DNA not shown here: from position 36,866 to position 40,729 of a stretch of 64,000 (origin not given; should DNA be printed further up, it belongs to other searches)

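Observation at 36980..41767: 1595 aa STAND NTPase with an unusual HEAT - DUF4062-like - NACHT - KLC-type TPR architecture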

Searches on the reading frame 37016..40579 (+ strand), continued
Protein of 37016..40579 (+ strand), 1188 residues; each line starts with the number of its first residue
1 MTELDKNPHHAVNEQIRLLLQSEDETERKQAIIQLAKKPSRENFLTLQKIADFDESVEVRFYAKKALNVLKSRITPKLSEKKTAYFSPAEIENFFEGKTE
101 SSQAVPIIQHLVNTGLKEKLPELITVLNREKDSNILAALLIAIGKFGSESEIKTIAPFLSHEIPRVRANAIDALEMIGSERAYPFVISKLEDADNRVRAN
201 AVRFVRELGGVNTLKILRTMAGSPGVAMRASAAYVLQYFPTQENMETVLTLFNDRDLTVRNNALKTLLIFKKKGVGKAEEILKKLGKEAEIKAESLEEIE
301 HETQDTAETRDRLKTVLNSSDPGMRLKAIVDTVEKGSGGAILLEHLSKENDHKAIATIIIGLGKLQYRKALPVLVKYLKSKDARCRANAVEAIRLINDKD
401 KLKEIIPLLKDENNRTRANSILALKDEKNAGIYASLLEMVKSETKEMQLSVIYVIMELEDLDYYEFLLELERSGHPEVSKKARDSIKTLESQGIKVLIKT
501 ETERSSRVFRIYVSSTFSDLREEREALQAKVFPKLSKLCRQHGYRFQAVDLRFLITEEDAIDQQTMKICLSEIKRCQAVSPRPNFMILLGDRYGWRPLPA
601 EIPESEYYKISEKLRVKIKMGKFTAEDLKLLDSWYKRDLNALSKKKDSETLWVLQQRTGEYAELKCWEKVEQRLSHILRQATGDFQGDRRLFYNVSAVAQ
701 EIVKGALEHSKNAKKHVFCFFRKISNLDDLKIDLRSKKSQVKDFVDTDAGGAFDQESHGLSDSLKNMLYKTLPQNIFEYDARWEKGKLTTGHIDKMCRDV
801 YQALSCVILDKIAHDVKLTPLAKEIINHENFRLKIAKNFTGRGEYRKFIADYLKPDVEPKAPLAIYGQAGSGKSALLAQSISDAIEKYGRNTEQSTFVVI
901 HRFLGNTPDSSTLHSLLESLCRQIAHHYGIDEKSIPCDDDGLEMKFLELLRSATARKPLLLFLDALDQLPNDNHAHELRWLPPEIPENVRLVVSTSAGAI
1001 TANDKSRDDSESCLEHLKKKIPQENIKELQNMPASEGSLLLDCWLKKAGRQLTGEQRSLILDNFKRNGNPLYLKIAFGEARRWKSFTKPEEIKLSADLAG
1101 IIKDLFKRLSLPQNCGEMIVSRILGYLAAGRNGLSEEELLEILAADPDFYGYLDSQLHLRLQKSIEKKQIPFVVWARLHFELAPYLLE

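Call 50: search_protein_families(library=pfam, proteins=[L080:5615-7603:+, L081:5153-7072:+, L081:13624-13944:+, L081:3098-4825:-], max_evalue=0.01)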
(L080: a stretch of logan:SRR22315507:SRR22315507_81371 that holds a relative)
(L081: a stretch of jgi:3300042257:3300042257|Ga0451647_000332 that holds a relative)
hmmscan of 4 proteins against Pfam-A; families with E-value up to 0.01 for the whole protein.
L080:5615-7603:+ (662 aa): 0 families

L081:5153-7072:+ (639 aa): 6 families
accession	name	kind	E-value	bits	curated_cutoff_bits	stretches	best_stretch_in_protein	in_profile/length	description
PF20308.4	TPR-S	-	1e-17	65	27.6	1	43-136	10-101/102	Tetratricopeptide Repeats-Sensor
PF00211.25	Guanylate_cyc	-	4.2e-11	43.2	21.9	1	459-620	6-172/183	Adenylate and Guanylate cyclase catalytic domain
PF13281.12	MAP3K_TRAF_bd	-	2.9e-09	36.9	24.1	1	49-197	174-329/371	MAP3K TRAFs-binding domain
PF13424.12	TPR_12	-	3.6e-05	24.3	30.1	1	132-191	8-68/77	Tetratricopeptide repeat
PF14559.12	TPR_19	-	0.00057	20.6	25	0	157-194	14-51/68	Tetratricopeptide repeat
PF03704.23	BTAD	-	0.0023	18.8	22.1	0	152-196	80-124/146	Bacterial transcriptional activator domain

L081:13624-13944:+ (106 aa): 0 families

L081:3098-4825:- (575 aa): 1 family
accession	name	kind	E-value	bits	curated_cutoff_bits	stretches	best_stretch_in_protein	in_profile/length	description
PF04471.18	Mrr_cat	-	0.0022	18.5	21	1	475-537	8-75/115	Restriction endonuclease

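Call 67: find_encoding_contigs(protein=P0124, flank=10000, max_places=4)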
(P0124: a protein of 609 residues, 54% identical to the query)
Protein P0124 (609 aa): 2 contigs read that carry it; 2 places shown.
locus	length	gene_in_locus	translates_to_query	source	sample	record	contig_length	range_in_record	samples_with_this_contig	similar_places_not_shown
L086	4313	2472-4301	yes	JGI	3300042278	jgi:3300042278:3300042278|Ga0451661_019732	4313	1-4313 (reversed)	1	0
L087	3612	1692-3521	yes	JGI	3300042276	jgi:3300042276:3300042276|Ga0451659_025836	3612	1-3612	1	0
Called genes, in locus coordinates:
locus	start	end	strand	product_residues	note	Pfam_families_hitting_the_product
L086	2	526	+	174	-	?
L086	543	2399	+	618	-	PF14559:TPR_19 (faint), PF13281:MAP3K_TRAF_bd (weak), PF20308:TPR-S, PF00211:Guanylate_cyc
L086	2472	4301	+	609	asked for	PF12717:Cnd1 (faint), PF13513:HEAT_EZ (faint), PF02985:HEAT (faint), PF13646:HEAT_2, PF00514:Arm (faint), PF21581:SCD (faint), PF13646:HEAT_2 (weak), PF13271:DUF4062, +1 more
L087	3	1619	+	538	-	?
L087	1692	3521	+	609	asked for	PF12717:Cnd1 (faint), PF13513:HEAT_EZ (faint), PF02985:HEAT (faint), PF13646:HEAT_2, PF00514:Arm (faint), PF21581:SCD (faint), PF13646:HEAT_2 (weak), PF13271:DUF4062, +1 more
